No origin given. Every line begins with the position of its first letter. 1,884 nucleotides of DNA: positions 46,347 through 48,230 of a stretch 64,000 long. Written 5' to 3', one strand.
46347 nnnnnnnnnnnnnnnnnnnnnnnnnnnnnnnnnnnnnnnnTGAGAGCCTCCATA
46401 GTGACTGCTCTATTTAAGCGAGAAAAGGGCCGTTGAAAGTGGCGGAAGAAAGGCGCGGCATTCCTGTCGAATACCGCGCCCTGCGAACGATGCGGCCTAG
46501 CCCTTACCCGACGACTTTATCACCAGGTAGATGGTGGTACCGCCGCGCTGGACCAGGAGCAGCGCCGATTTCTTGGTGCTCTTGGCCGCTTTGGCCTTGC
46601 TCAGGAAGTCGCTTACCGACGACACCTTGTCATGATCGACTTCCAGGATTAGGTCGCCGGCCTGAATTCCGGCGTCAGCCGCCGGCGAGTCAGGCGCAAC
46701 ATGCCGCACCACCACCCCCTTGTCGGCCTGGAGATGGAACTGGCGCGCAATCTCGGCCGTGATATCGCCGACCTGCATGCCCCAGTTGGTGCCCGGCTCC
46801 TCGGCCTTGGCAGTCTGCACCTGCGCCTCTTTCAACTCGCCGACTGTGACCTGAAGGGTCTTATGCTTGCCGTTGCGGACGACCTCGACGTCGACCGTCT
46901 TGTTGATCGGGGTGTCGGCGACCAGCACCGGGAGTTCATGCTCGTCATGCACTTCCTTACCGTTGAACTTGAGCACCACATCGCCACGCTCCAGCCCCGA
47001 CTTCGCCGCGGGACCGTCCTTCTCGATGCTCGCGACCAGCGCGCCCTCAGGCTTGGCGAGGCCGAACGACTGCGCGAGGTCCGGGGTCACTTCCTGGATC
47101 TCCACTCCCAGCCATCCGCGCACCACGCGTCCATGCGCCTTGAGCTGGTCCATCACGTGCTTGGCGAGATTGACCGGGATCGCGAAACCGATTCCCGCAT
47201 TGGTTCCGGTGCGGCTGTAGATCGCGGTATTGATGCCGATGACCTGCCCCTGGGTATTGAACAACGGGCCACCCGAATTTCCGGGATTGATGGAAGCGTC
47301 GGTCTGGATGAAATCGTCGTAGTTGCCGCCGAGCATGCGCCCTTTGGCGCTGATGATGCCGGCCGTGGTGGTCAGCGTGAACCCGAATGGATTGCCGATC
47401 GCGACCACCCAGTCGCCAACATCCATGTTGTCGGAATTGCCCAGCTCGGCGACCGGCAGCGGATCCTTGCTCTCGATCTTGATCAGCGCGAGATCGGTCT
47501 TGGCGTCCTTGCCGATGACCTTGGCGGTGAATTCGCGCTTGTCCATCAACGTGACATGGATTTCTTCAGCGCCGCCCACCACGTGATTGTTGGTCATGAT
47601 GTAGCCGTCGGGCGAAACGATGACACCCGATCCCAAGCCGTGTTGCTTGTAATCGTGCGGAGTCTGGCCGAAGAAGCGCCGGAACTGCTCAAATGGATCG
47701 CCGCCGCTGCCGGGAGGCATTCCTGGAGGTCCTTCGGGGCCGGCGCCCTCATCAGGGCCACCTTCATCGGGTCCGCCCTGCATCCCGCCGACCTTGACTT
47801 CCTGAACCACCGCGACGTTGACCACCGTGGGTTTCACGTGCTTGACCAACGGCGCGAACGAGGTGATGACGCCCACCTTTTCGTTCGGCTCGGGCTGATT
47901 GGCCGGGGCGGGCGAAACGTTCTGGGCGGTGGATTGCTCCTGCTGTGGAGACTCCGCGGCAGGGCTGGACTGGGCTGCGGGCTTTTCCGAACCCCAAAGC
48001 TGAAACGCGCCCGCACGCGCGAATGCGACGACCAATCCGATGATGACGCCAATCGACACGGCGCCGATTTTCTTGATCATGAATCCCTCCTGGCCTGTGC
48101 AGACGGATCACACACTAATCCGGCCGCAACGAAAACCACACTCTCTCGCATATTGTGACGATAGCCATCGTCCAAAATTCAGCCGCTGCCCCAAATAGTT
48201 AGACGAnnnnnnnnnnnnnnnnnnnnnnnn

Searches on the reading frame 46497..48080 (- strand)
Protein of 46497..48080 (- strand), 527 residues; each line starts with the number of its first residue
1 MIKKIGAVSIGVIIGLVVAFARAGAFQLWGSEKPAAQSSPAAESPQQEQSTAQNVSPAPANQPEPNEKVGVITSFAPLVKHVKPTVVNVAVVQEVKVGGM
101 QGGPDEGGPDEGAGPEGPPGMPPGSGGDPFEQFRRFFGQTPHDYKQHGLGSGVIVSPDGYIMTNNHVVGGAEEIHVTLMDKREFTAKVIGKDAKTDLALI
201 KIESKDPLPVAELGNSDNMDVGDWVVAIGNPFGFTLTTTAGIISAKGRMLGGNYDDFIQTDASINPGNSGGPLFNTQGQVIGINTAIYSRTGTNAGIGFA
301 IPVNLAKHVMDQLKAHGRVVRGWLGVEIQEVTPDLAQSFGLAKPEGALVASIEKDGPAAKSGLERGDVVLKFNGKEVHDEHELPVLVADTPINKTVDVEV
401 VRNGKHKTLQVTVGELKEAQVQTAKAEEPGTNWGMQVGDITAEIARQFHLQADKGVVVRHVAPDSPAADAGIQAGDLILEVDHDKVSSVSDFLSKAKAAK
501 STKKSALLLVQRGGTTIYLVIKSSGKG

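Call 11: search_protein_families(library=pfam, proteins=[window:46497-48080:-])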
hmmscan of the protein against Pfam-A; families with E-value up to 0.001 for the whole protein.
window:46497-48080:- (527 aa): 8 families
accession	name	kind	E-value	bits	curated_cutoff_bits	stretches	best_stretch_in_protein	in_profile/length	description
PF13365.12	Trypsin_2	-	1.9e-38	132.9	27.6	1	150-283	1-144/144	Trypsin-like peptidase domain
PF13180.12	PDZ_2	-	2.6e-31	108.2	27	2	324-413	3-80/80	PDZ domain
PF00089.32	Trypsin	-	1.4e-21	77.8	20.6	1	149-307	26-217/220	Trypsin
PF17820.7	PDZ_6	-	2.2e-21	75.8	27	2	457-498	1-42/54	PDZ domain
PF00595.29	PDZ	-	1.6e-18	67.3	23.2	2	430-510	9-80/81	PDZ domain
PF10459.15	Peptidase_S46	-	1.9e-05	24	22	0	148-169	47-68/698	Peptidase S46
PF14685.13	PDZ_Tricorn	-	2.3e-05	24.7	25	0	353-411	28-86/88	Tricorn protease PDZ domain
PF12812.13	PDZ_1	-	0.00012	22.5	28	0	434-499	12-75/78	PDZ-like domain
